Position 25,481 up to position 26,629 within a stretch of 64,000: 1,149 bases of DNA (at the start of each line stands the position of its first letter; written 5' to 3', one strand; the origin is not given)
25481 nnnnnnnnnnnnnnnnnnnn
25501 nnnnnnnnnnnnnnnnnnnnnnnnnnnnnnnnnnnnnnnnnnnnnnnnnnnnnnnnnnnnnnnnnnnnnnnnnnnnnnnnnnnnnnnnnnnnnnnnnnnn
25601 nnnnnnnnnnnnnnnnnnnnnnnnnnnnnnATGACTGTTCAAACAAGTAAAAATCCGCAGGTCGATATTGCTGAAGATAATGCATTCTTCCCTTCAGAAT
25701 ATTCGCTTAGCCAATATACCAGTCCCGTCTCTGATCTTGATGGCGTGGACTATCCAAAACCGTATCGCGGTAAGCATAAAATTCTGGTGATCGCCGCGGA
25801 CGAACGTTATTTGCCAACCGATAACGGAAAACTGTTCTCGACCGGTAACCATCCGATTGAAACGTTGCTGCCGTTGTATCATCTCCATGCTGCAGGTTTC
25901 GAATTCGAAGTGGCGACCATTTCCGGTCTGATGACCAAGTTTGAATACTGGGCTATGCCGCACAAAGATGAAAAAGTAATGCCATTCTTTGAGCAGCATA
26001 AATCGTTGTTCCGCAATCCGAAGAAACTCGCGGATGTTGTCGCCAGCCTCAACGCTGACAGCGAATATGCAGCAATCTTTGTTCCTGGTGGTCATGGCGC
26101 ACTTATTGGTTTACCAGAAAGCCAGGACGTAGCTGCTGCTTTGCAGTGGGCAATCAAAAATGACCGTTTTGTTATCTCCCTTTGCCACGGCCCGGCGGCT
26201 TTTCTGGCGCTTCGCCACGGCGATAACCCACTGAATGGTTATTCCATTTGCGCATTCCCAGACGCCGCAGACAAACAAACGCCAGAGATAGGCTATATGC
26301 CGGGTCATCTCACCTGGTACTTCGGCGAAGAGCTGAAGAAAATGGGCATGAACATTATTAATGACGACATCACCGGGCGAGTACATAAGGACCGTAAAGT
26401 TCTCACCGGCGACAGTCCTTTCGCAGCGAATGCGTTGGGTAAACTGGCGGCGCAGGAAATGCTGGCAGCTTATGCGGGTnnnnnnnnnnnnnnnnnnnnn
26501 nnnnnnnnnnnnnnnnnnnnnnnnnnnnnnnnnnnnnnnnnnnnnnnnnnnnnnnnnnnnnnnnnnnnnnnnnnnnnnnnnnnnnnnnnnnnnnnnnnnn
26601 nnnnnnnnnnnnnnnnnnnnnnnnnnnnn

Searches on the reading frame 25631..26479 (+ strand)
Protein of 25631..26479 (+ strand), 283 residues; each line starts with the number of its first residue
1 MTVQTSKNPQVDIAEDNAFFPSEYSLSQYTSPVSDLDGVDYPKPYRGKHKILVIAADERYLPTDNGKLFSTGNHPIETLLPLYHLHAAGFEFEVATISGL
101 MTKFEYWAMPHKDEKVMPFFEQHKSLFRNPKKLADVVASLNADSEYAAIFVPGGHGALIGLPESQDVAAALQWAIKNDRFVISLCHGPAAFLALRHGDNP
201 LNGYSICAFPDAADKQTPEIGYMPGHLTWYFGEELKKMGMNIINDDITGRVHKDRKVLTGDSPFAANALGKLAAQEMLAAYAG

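Call 19: find_related_loci(query=window:25631-26479:+, collection=genome_contigs, flank=4000)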
Query window:25631-26479:+ (283 aa) in genome_contigs; peptide patterns used: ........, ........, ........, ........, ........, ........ (x = any residue, [..] = any of these).
106 stretches matched a pattern; 38 encode a relative of the query (tblastn E <= 1e-3); 38 distinct loci.
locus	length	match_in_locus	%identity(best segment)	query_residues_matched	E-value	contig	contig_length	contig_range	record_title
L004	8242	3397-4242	98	1-282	0e+0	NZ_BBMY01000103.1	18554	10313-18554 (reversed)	Escherichia albertii NBRC 107761 = DSM 17582 strain NBRC 107761, whole genome shotgun sequence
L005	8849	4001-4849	95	1-283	0e+0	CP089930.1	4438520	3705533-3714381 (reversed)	Escherichia coli strain E69 chromosome, complete genome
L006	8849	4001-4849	95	1-283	0e+0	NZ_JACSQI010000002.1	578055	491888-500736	Escherichia whittamii strain Sa2BVA5 NODE_2_length_578055_cov_7.746463, whole genome shotgun sequence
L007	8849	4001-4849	95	1-283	0e+0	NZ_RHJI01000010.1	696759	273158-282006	Escherichia sp. E1V33 1V33_10_consensus, whole genome shotgun sequence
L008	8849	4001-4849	93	1-283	0e+0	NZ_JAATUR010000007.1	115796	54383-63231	Escherichia coli strain SCPM-O-B-8794 7length=115796, whole genome shotgun sequence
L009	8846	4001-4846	76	1-282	2e-151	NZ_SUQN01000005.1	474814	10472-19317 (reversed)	Citrobacter gillenii strain UMG736 UMG736_5, whole genome shotgun sequence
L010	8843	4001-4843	75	1-281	2e-149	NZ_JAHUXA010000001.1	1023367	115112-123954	Enterobacter sp. ENT03 NODE_1_length_1023367_cov_52.824731, whole genome shotgun sequence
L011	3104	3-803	74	16-282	8e-148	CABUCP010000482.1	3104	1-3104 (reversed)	MAG TPA_asm: uncultured Klebsiella sp. isolate MGYG-HGUT-03882 genome assembly, contig: GUT_GENOME247084_482, whole geno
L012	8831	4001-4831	70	1-278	4e-136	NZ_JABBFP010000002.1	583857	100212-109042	Rosenbergiella collisarenosi strain 8.8A NODE_2_length_583857_cov_42.218747, whole genome shotgun sequence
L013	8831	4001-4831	69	1-278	2e-134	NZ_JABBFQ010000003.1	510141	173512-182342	Rosenbergiella epipactidis strain 2.1A NODE_3_length_510141_cov_45.774587, whole genome shotgun sequence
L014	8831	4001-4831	68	1-278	4e-134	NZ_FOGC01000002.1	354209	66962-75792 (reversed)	Rosenbergiella nectarea strain 8N4, whole genome shotgun sequence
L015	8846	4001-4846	73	1-282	4e-149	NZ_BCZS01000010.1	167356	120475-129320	Pluralibacter gergoviae ATCC 33028 = NBRC 105706, whole genome shotgun sequence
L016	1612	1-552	99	100-283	5e-133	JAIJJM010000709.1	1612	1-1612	MAG: Collinsella sp. isolate Map_57_008 contig_100_8621, whole genome shotgun sequence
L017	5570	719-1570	61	2-280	5e-116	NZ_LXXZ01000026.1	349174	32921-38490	Stenotrophomonas sepilia strain SM16975 SM16975_S3_L001_R1_001_(paired)_contig_14, whole genome shotgun sequence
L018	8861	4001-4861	60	2-283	1e-114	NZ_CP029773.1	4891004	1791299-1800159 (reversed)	Stenotrophomonas maltophilia strain SJTL3 chromosome, complete genome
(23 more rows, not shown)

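Call 30: search_protein_families(proteins=[L007:2907-3308:-, L005:3028-3429:-], library=ncbifam, max_evalue=1)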
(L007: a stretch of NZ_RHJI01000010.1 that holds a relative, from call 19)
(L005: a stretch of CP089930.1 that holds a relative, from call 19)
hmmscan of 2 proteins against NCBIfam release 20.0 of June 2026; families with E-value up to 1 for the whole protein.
L007:2907-3308:- (134 aa): 4 families
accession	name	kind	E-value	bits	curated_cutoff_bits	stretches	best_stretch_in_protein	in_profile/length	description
NF012000.0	PRK15456.1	equivalog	3.2e-17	62.9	189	1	1-115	1-114/142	universal stress protein UspG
NF011581.0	PRK15005.1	equivalog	7e-09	36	166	1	1-114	1-115/144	universal stress protein UspF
NF008380.0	PRK11175.1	equivalog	0.00049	19.2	227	1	5-119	156-275/313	universal stress protein UspE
NF004946.0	PRK06292.2-4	subfamily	0.053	12.2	634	1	8-86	343-419/487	dihydrolipoyl dehydrogenase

L005:3028-3429:- (134 aa): 2 families
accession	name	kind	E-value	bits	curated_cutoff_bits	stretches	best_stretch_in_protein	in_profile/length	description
NF012000.0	PRK15456.1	equivalog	2.7e-16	59.9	189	1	1-115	1-114/142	universal stress protein UspG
NF011581.0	PRK15005.1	equivalog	3.8e-07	30.4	166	1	1-114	1-115/144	universal stress protein UspF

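Call 32: profile_search(protein=L007:2907-3308:-)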
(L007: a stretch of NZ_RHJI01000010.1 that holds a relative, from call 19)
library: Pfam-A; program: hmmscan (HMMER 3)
A. the first sequence (134 residues): domains with independent E <= 10: 2; with E <= 0.001: 1
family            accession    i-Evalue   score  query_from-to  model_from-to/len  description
Usp               PF00582.32    2.6e-09    38.2       1-124         1-121/141  Universal stress protein family
Mal_decarbox_Al   PF16957.11       0.12    11.2      15-90         49-127/546  Malonate decarboxylase, alpha subunit, transporter

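Call 37: find_homologous_proteins(query=L007:2907-3308:-, max_evalue=0.001)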
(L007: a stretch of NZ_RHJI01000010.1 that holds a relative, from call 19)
Query L007:2907-3308:- (134 aa): 8 proteins with E <= 0.001 among 24 candidates.
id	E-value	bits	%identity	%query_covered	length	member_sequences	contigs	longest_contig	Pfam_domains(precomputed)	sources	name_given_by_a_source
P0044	1.5e-74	266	93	100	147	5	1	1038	PF00582.33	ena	-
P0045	7.3e-74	264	92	100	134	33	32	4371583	PF00582.33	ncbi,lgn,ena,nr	ncbi:TPA: universal stress protein [Escherichia coli]|nr:universal stress protein [Escherichia coli]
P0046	7.3e-70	251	86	100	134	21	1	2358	-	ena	-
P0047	3.1e-50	188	88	72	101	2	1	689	-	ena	-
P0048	8.9e-38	147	55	100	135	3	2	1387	PF00582.33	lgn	-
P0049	7.2e-30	122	55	93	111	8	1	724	-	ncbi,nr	ncbi:hypothetical protein RCN09_18625, partial [Escherichia marmotae]|nr:hypothetical protein [Esche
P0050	1.1e-19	89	81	43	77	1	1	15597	-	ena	-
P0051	3.3e-14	71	47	80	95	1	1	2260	-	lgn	-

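Call 63: find_encoding_contigs(protein=P0048, flank=3000, max_places=3)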
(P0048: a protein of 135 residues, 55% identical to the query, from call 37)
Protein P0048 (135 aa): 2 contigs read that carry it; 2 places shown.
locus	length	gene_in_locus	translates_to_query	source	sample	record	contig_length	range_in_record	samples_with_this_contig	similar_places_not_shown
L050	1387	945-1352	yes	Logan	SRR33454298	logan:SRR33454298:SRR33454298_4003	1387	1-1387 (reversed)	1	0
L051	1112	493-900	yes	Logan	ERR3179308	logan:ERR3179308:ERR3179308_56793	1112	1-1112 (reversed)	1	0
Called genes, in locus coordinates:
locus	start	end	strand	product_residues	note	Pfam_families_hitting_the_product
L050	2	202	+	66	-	?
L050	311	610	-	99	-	PF03795:YCII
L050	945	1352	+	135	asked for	PF00582:Usp (weak)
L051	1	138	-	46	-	?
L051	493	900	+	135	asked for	PF00582:Usp (weak)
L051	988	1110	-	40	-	?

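Call 64: find_encoding_contigs(protein=P0045, flank=3000, max_places=4)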
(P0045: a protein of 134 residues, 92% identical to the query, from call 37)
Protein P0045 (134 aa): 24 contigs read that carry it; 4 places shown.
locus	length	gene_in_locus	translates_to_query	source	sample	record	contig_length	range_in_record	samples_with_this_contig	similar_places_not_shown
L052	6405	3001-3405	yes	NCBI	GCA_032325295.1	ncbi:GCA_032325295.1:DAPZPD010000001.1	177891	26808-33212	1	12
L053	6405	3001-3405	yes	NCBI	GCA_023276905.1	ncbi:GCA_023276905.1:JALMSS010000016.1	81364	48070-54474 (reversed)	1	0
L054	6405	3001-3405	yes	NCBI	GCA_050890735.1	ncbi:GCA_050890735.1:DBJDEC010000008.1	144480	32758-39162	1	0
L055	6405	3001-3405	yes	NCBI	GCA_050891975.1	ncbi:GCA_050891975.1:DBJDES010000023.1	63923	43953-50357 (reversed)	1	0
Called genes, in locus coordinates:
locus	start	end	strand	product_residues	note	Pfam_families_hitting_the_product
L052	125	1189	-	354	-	PF01075:Glyco_transf_9 (weak)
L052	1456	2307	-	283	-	PF01965:DJ-1_PfpI (weak)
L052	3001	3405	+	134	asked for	PF00582:Usp (weak)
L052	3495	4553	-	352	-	PF00267:Porin_1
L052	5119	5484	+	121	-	PF28000:DrpB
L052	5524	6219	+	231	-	PF01966:HD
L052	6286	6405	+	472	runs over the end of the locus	PF18284:DNA_meth_N, PF00145:DNA_methylase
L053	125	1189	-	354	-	PF01075:Glyco_transf_9 (weak)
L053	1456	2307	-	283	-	PF01965:DJ-1_PfpI (weak)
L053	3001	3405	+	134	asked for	PF00582:Usp (weak)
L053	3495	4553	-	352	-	PF00267:Porin_1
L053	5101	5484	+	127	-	PF28000:DrpB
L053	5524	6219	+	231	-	PF01966:HD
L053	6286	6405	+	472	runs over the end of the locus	PF18284:DNA_meth_N, PF00145:DNA_methylase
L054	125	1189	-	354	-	PF01075:Glyco_transf_9 (weak)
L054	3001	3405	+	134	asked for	PF00582:Usp (weak)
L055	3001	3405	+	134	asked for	PF00582:Usp (weak)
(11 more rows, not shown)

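Call 66: find_encoding_contigs(protein=P0049, flank=3000, max_places=3)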
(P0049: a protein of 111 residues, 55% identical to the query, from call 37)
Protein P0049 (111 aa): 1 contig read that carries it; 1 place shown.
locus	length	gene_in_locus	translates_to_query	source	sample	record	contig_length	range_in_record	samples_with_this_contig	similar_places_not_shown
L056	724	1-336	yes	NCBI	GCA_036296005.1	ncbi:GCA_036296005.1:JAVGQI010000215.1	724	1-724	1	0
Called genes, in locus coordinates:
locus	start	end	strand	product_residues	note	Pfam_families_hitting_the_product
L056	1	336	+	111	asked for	?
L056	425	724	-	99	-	PF00267:Porin_1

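Call 67: find_encoding_contigs(protein=P0051, flank=3000, max_places=3)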
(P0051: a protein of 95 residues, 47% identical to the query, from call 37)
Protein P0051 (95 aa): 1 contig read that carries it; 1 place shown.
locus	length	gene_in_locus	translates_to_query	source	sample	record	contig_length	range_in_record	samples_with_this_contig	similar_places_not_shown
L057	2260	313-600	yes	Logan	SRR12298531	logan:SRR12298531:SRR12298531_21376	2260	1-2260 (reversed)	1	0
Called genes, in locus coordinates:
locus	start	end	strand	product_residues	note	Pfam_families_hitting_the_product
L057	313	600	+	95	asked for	-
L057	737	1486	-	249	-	PF00267:Porin_1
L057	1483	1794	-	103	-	PF00267:Porin_1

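Call 83: search_solved_structures(query=L007:2907-3308:-, max_evalue=0.01)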
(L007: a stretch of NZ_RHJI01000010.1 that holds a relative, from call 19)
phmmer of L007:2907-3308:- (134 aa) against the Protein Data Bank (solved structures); distinct sequences matched with E-value up to 0.01: 4.
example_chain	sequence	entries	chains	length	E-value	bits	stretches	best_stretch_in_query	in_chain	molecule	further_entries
3fdx_A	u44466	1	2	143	1.6e-06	31.8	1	5-114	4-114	Putative filament protein / universal stress protein F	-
3fh0_A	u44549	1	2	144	1.7e-06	31.7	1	5-114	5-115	putative universal stress protein KPN_01444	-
4r2l_A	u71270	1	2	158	0.00015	25.5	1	1-114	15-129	Universal stress protein F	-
4r2m_A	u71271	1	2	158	0.00015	25.5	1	1-114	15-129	Universal stress protein F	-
